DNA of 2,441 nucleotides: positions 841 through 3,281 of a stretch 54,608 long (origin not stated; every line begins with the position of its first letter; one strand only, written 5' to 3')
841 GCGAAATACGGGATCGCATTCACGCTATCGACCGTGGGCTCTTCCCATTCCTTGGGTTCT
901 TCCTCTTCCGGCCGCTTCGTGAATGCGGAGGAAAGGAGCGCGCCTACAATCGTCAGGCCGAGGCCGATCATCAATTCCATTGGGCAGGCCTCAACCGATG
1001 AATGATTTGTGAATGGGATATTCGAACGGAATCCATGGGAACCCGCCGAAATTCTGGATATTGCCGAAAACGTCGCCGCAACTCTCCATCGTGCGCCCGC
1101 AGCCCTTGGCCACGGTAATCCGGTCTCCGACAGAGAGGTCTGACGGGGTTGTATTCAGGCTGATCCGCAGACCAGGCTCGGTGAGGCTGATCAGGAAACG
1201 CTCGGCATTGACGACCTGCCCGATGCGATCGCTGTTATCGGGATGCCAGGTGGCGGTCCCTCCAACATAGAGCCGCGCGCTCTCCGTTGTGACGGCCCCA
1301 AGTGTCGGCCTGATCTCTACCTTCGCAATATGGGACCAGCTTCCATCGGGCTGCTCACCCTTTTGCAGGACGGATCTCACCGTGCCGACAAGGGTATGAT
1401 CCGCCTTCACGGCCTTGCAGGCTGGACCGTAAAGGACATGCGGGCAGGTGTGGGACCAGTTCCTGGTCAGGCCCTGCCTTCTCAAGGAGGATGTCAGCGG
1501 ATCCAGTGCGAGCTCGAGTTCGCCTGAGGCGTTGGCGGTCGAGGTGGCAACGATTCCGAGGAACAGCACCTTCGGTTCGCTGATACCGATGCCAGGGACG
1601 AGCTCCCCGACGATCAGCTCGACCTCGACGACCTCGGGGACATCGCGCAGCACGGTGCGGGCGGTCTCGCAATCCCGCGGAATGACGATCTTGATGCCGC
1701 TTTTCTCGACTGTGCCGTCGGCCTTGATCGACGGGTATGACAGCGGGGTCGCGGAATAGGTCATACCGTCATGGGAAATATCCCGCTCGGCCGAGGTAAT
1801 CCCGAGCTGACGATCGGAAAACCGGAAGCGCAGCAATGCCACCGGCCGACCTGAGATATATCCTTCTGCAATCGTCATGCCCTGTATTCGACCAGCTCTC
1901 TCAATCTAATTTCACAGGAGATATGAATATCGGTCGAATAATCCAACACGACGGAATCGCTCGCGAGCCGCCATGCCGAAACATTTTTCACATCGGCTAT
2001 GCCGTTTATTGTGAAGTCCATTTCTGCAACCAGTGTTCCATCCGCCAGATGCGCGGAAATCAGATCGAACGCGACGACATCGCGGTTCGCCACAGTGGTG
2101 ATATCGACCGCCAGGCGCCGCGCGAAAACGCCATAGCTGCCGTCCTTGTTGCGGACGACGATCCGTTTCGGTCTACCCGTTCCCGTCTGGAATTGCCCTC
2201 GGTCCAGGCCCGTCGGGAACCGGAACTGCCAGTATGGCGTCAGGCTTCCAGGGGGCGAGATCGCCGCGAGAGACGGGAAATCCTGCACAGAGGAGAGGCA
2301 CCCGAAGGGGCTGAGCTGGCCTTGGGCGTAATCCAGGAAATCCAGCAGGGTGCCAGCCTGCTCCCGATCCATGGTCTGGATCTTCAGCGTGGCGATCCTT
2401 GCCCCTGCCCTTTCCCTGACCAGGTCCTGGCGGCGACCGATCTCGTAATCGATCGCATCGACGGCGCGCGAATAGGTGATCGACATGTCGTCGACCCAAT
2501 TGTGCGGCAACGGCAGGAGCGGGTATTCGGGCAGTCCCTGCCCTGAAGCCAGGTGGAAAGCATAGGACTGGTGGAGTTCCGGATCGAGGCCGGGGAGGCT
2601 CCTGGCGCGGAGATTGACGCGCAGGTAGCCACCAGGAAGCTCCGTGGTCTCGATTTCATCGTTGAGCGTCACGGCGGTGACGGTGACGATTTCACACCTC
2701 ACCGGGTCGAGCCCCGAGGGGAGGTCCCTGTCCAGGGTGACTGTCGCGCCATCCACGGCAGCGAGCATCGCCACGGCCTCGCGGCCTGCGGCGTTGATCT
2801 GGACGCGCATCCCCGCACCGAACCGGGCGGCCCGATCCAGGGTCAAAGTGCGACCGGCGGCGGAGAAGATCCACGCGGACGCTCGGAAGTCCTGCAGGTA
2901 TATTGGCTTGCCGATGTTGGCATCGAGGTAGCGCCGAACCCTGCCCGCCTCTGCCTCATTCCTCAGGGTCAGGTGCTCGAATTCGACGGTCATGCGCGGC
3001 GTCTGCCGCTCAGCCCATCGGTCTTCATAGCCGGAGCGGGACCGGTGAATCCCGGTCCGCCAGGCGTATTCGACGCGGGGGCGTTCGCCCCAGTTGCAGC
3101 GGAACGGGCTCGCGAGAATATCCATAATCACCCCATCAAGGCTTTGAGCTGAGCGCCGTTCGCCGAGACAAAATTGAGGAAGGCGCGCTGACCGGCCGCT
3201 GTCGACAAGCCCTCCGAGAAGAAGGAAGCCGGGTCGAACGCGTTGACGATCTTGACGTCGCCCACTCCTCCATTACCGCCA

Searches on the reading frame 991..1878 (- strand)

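Call 69: search_protein_families(library=pfam, proteins=[window:991-1878:-], max_evalue=0.001)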
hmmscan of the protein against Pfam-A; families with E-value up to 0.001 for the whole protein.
window:991-1878:- (295 aa): 2 families
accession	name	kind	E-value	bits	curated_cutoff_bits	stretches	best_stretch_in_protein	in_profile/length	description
PF09356.15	Phage_BR0599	-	6.2e-13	49.4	22.9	1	204-284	3-77/80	Phage conserved hypothetical protein BR0599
PF09931.15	Phage_phiJL001_Gp84_N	-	2e-05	25.2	26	1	21-156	25-159/160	Baseplate hub protein, N-terminal attachment domain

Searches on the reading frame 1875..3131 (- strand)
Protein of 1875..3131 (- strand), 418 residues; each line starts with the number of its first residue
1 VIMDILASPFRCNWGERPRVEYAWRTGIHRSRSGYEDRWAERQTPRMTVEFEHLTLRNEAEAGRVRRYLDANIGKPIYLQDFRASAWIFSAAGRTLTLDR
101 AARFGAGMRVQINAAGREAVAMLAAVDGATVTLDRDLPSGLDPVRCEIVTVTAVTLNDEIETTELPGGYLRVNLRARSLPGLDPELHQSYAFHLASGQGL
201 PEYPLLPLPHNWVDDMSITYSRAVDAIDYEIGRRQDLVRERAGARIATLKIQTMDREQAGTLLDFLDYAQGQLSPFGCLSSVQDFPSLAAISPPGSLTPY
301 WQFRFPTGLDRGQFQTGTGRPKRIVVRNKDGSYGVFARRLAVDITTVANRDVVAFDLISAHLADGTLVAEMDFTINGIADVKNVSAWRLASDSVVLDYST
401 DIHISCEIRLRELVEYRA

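Call 67: find_encoding_contigs(protein=window:1875-3131:-, flank=10000, max_places=1)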
Protein window:1875-3131:- (418 aa): 1 contig read that carries it; 1 place shown.
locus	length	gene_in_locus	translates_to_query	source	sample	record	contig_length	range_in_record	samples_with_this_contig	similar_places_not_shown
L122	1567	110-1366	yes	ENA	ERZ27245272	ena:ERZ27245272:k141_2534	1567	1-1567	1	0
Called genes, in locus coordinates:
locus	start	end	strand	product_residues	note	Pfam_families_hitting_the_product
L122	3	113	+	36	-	?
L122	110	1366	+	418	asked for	-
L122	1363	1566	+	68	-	?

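Call 69: search_protein_families(library=pfam, proteins=[window:1875-3131:-], max_evalue=0.001)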
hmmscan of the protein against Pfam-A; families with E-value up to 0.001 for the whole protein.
window:1875-3131:- (418 aa): 0 families
